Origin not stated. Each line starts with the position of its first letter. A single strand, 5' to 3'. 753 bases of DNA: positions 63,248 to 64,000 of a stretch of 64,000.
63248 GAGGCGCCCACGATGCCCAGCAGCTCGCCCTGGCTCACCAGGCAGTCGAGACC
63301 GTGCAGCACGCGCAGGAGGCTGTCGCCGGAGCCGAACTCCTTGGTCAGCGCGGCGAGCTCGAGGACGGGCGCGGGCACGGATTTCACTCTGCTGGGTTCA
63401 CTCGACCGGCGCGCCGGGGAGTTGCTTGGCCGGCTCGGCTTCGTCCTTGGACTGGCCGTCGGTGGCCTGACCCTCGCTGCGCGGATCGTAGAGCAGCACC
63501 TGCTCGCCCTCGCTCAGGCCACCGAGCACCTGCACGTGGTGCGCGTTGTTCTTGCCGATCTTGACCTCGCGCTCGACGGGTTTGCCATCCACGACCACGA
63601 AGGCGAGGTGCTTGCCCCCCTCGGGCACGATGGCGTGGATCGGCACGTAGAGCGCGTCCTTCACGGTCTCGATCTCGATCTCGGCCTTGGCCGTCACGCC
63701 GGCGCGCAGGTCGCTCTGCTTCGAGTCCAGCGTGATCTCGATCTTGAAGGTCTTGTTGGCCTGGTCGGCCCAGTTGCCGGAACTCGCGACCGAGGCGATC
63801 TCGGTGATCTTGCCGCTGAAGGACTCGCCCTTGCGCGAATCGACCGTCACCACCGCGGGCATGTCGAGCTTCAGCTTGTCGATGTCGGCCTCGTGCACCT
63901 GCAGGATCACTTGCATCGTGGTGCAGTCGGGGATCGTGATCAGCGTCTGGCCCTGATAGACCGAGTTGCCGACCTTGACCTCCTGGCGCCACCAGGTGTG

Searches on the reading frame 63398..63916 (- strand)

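Call 60: search_protein_families(library=pfam, proteins=[window:63398-63916:-], max_evalue=0.0001)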
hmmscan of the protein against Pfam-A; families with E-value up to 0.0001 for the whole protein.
window:63398-63916:- (172 aa): 1 family
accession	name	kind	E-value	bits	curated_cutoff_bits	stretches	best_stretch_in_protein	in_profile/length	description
PF16576.10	HlyD_D23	-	1.2e-05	25.2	30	1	3-76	147-214/214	Barrel-sandwich domain of CusB or HlyD membrane-fusion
